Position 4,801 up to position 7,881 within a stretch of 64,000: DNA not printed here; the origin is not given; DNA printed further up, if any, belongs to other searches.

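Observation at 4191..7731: Double-AAA+ ATPase fused to a Lon-type Ser-Lys peptidase, translationally coupled to a secreted/membrane protein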

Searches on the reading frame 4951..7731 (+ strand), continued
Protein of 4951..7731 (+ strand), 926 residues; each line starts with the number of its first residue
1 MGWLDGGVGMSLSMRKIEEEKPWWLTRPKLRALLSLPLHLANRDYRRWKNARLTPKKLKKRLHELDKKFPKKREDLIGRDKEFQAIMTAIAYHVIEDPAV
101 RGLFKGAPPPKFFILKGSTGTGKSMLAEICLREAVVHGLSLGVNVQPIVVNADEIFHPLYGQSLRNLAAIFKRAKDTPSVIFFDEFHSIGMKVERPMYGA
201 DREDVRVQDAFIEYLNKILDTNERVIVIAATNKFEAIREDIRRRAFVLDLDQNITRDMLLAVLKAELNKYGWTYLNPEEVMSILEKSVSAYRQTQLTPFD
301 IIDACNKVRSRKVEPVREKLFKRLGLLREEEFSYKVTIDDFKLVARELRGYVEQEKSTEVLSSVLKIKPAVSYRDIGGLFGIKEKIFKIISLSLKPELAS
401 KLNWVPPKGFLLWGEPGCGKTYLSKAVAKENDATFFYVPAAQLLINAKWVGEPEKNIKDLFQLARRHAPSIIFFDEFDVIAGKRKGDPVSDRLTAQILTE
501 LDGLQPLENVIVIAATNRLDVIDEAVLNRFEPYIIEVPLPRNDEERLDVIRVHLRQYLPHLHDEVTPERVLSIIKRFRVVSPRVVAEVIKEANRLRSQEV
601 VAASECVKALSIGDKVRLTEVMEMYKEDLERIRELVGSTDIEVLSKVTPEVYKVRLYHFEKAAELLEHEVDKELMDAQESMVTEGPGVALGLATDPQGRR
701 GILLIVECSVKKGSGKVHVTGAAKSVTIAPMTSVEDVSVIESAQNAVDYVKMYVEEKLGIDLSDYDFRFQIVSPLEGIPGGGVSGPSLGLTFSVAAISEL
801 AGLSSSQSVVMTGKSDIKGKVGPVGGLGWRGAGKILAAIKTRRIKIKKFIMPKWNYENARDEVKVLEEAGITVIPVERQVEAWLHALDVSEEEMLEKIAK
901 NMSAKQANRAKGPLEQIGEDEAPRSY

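Call 9: search_solved_structures(query=window:4951-7728:+, max_evalue=0.001, show_alignments=0)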
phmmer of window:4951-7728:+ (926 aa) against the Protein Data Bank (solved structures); distinct sequences matched with E-value up to 0.001: 311 (the best 60 are shown).
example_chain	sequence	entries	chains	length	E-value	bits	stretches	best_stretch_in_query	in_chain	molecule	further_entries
5g4g_A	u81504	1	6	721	1.8e-78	267.8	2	337-556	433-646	VCP-LIKE ATPASE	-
5g4f_A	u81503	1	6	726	1.8e-78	267.8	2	337-556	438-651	VCP-LIKE ATPASE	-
5vc7_A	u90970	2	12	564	8.6e-78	265.5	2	337-556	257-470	VCP-like ATPase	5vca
9m4n_A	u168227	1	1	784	2.6e-73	250.7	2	364-556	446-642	Cell division control protein 48 homolog A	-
9m3v_A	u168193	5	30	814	3e-73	250.5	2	364-556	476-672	Cell division control protein 48 homolog A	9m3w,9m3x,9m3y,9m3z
7wub_D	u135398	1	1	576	6.9e-73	249.3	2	338-556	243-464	Transitional endoplasmic reticulum ATPase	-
7wub_C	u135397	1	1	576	6.9e-73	249.3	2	338-556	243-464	Transitional endoplasmic reticulum ATPase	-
7rlb_A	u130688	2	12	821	8.3e-73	249.1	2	338-556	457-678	Transitional endoplasmic reticulum ATPase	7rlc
7rlj_A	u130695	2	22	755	1.1e-72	248.7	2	338-556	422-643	Transitional endoplasmic reticulum ATPase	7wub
8yka_A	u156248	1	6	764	1.1e-72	248.6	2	338-556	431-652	Transitional endoplasmic reticulum ATPase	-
7y4w_A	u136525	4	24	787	1.2e-72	248.5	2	338-556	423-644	Transitional endoplasmic reticulum ATPase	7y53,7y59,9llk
5c18_A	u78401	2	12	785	1.3e-72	248.5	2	338-556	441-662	Transitional endoplasmic reticulum ATPase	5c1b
7rl9_A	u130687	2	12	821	1.3e-72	248.4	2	338-556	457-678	Transitional endoplasmic reticulum ATPase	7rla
5c19_A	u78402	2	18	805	1.3e-72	248.4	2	338-556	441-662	Transitional endoplasmic reticulum ATPase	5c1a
7bp8_A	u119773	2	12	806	1.3e-72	248.4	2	338-556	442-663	Transitional endoplasmic reticulum ATPase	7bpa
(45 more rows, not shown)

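Call 14: find_encoding_contigs(protein=P0004, flank=6000, max_places=2)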
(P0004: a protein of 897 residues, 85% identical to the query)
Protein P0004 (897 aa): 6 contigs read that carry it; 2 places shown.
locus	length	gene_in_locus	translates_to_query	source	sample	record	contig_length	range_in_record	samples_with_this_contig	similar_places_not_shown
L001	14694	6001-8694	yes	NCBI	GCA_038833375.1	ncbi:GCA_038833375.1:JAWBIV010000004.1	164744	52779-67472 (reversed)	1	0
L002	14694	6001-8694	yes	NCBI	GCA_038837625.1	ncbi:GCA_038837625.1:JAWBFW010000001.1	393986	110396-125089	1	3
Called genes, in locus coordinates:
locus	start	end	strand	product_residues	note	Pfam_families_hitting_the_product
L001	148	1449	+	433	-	PF09861:Lar_N, PF21113:LarA_C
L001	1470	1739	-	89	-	-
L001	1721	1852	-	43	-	-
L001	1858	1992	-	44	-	-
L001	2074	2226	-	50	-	-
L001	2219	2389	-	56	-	PF01370:Epimerase, PF16363:GDP_Man_Dehyd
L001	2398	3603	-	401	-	PF13183:Fer4_8, PF13534:Fer4_17 (weak), PF02754:CCG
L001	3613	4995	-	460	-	PF01565:FAD_binding_4, PF02913:FAD-oxidase_C (weak)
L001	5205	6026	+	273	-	-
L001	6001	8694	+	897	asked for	PF13191:AAA_16 (faint), PF24883:NPHP3_N (faint), PF00004:AAA, PF05496:RuvB_N (faint), PF07728:AAA_5 (faint), PF13173:AAA_14 (faint), PF00004:AAA, PF05362:Lon_C, +2 more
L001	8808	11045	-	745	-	-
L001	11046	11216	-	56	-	-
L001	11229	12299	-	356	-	-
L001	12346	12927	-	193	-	-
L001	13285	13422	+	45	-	-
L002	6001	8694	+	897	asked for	PF13191:AAA_16 (faint), PF24883:NPHP3_N (faint), PF00004:AAA, PF05496:RuvB_N (faint), PF07728:AAA_5 (faint), PF13173:AAA_14 (faint), PF00004:AAA, PF05362:Lon_C, +2 more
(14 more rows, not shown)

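Call 15: find_encoding_contigs(protein=P0020, flank=6000, max_places=2)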
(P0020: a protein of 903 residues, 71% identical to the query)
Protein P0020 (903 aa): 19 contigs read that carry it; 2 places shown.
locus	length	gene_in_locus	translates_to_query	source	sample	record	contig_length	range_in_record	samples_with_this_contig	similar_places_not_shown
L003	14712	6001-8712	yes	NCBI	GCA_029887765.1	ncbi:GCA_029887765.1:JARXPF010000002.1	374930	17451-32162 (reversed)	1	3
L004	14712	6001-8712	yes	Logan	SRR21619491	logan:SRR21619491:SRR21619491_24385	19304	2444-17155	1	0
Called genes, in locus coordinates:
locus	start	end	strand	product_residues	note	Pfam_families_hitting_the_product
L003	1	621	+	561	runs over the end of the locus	PF02776:TPP_enzyme_N, PF00205:TPP_enzyme_M, PF02775:TPP_enzyme_C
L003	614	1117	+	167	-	PF01842:ACT, PF13291:ACT_4 (weak), PF22629:ACT_AHAS_ss, PF13710:ACT_5, PF10369:ALS_ss_C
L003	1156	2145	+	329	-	PF02826:2-Hacid_dh_C (weak), PF03446:NAD_binding_2 (faint), PF07991:KARI_N, PF01450:KARI_C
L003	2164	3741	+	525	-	PF00682:HMGL-like, PF22617:HCS_D2, PF08502:LeuA_dimer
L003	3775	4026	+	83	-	-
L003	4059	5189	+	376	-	PF00586:AIRS, PF02769:AIRS_C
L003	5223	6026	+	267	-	-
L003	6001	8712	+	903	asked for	PF13191:AAA_16 (faint), PF24883:NPHP3_N (faint), PF00004:AAA, PF07728:AAA_5 (faint), PF13173:AAA_14 (faint), PF13401:AAA_22 (faint), PF00004:AAA, PF05362:Lon_C, +1 more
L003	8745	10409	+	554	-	PF00999:Na_H_Exchanger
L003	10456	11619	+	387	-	PF00890:FAD_binding_2 (weak), PF01266:DAO (weak), PF01494:FAD_binding_3, PF01946:Thi4 (weak), PF03486:HI0933_like, PF07992:Pyr_redox_2 (weak), PF13450:NAD_binding_8, PF22578:GGR_cat, +2 more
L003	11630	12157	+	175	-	PF01613:Flavin_Reduct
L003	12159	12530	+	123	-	PF04126:Cyclophil_like, PF18050:Cyclophil_like2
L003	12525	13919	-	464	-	PF03448:MgtE_N, PF00571:CBS, PF01769:MgtE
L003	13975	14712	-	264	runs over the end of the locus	-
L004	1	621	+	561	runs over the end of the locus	PF02776:TPP_enzyme_N, PF00205:TPP_enzyme_M, PF02775:TPP_enzyme_C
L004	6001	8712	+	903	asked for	PF13191:AAA_16 (faint), PF24883:NPHP3_N (faint), PF00004:AAA, PF07728:AAA_5 (faint), PF13173:AAA_14 (faint), PF13401:AAA_22 (faint), PF00004:AAA, PF05362:Lon_C, +1 more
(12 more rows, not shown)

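Call 16: find_encoding_contigs(protein=P0046, flank=6000, max_places=2)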
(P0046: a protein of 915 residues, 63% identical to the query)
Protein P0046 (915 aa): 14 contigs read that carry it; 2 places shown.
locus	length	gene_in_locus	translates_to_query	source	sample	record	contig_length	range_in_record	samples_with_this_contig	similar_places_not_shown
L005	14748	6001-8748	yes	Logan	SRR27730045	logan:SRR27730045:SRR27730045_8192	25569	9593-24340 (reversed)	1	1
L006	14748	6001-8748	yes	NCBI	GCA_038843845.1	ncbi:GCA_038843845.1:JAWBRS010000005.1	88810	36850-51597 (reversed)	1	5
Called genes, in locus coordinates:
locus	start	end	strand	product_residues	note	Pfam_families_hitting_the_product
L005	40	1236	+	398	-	PF04101:Glyco_tran_28_C, PF13528:Glyco_trans_1_3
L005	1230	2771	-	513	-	PF04055:Radical_SAM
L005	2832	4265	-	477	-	PF04055:Radical_SAM, PF13353:Fer4_12 (weak), PF13186:SPASM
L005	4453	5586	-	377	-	PF13353:Fer4_12, PF04055:Radical_SAM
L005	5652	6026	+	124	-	-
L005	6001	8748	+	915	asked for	PF00004:AAA, PF07728:AAA_5 (faint), PF20720:nSTAND3 (faint), PF00004:AAA, PF05362:Lon_C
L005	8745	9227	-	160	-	PF13527:Acetyltransf_9 (weak), PF00583:Acetyltransf_1, PF13673:Acetyltransf_10, PF13508:Acetyltransf_7, PF08445:FR47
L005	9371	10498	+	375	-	PF02163:Peptidase_M50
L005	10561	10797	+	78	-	PF01037:AsnC_trans_reg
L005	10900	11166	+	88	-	PF02416:TatA_B_E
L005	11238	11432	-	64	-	-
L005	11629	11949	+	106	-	-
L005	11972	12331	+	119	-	-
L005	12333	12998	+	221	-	-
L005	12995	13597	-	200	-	PF01694:Rhomboid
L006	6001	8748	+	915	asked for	PF00004:AAA, PF07728:AAA_5 (faint), PF20720:nSTAND3 (faint), PF00004:AAA, PF05362:Lon_C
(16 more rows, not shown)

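Call 20: find_encoding_contigs(protein=P0082, flank=5000, max_places=1)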
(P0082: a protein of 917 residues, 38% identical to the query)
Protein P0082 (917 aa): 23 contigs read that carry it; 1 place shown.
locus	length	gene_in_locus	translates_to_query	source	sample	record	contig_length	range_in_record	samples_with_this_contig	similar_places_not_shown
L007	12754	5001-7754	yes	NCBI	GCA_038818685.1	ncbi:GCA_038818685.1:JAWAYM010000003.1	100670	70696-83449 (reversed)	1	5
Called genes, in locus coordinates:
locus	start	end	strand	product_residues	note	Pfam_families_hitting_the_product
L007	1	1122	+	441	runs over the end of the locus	PF00291:PALP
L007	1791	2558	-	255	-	-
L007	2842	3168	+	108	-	-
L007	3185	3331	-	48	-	-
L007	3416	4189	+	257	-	-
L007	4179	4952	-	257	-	-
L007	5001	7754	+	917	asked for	PF00004:AAA, PF05496:RuvB_N (faint), PF07728:AAA_5 (faint), PF13173:AAA_14 (faint), PF13191:AAA_16 (faint), PF13401:AAA_22 (faint), PF00004:AAA, PF05362:Lon_C, +2 more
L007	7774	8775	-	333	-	PF04014:MazE_antitoxin, PF01895:PhoU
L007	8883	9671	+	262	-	-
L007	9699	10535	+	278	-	PF01869:BcrAD_BadFG, PF03630:Fumble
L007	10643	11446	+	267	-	PF07155:ECF-ribofla_trS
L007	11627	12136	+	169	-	PF22769:DCD, PF00692:dUTPase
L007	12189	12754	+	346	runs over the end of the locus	PF00180:Iso_dh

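Call 21: find_encoding_contigs(protein=P0080, flank=5000, max_places=1)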
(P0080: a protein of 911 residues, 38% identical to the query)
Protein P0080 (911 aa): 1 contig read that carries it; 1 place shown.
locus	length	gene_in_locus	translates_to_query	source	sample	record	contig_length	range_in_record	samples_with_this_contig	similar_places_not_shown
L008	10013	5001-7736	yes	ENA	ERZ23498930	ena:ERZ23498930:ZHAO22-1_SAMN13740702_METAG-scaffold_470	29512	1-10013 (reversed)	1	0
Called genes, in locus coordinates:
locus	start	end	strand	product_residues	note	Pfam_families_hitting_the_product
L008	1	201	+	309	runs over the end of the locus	PF19420:DDAH_eukar, PF02274:ADI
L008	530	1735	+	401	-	PF00278:Orn_DAP_Arg_deC, PF02784:Orn_Arg_deC_N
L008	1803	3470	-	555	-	PF00496:SBP_bac_5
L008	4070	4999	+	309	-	-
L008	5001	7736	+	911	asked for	PF00004:AAA, PF00910:RNA_helicase (faint), PF13191:AAA_16 (faint), PF00004:AAA, PF07728:AAA_5 (weak), PF05362:Lon_C, PF13541:ChlI (weak)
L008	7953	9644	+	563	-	PF01642:MM_CoA_mutase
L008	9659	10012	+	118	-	?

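Call 22: find_encoding_contigs(protein=P0077, flank=5000, max_places=1)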
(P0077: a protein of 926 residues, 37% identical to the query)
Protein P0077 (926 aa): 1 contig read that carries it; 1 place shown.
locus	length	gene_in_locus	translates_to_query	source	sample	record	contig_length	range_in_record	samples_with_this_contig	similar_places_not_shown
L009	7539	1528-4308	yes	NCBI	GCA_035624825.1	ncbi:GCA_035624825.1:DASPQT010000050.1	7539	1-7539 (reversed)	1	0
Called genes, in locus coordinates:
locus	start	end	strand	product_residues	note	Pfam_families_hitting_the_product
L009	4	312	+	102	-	PF01253:SUI1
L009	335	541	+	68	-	-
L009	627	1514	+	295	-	-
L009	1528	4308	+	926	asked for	PF13191:AAA_16 (faint), PF02562:PhoH (faint), PF13173:AAA_14 (faint), PF13401:AAA_22 (faint), PF13481:AAA_25 (faint), PF00004:AAA, PF00004:AAA, PF05362:Lon_C, +2 more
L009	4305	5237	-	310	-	PF08271:Zn_Ribbon_TF, PF00382:TFIIB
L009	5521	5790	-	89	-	-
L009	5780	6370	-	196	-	-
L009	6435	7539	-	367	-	PF00022:Actin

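Call 31: search_protein_families(library=padloc, proteins=[window:4978-7728:+], max_evalue=0.01)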
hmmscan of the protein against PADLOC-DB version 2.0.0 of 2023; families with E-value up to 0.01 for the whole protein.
window:4978-7728:+ (917 aa): 10 families
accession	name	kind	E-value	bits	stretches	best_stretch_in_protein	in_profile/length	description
PDLC02196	IetA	-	9.7e-41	138.4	2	373-643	97-348/374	-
PDLC04232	IetA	-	8.2e-33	112.2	2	346-535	64-250/330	-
PDLC04231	IetA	-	5.5e-27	93.2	2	394-523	113-240/262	-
PDLC02195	IetA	-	1.2e-24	85.4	2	390-587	129-319/395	-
PDLC00915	TRIP13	-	2.5e-18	64.5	2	380-592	46-274/302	TRIP13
PDLC00914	TRIP13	-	1.2e-15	55.7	2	101-276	71-249/302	TRIP13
PDLC04140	mad8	-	5.2e-06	24.2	0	100-287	26-139/314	mads_8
PDLC02911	VakA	-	0.00029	19.4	0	404-433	8-37/163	-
PDLC02372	Nhi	-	0.0015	15.3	0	101-118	199-216/470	-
PDLC02350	AbiO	-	0.0028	14.5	0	101-180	192-269/468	AbiO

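Call 45: predict_structure(alignment_id=A4)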
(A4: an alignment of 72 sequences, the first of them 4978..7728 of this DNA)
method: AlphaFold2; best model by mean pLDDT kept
length: 917 residues; sequences in the alignment: 72
mean_pLDDT: 81.1   pTM: 0.52
mean pLDDT of the five models: 81.1, 80.3, 79.8, 79.0, 77.8
residues with pLDDT >= 90: 231; 70-90: 535; 50-70: 110; < 50: 41
segments of 3 or more residues with pLDDT < 50: 1-10, 342-344, 717-723, 770-772, 902-917
pLDDT, mean of each block of 10 residues (from residue 1): 38 71 79 72 67 81 81 91 90 86 90 87 90 86 82 87 87 90 72 82 91 91 87 90 81 85 86 80 68 84 77 60 74 75 53 72 85 87 81 81 87 91 90 74 78 88 92 74 88 83 90 86 87 85 89 90 76 82 92 91 89 91 87 86 90 77 63 80 75 84 87 54 58 90 92 90 65 65 94 89 90 82 76 80 90 82 92 93 92 77 43 37
secondary structure, 60 per line:
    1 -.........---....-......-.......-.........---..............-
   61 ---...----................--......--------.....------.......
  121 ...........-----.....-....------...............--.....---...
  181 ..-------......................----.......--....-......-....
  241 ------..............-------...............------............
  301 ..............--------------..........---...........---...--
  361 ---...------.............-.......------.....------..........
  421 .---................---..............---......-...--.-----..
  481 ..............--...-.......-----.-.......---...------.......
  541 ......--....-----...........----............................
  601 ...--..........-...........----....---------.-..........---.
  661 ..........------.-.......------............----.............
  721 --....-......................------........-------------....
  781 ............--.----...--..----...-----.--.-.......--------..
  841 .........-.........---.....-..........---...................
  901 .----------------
elements in order (helices of 4 or more, strands of 3 or more residues): H2-10 H14-17 H19-24 H26-32 H34-42 H46-59 H71-86 H89-94 E103-107 H114-131 E137-141 H143-146 H153-167 E170-174 H178-181 H190-211 E216-222 H230-235 E237-240 H247-260 H268-282 H289-314 H329-338 H342-352 E356-358 H373-385 H387-393 E400-404 H411-421 E425-430 H431-440 H444-457 E461-466 H479-494 E501-507 H515-521 E525-527 H534-546 H558-568 H573-603 H606-615 H617-627 H632-635 H647-656 H660-670 E679-685 E692-703 E708-712 E716-720 E723-726 H728-749 E756-763 H777-792 E800-802 E811-813 H824-830 E839-843 H844-849 H851-859 E863-867 H870-878 H882-901
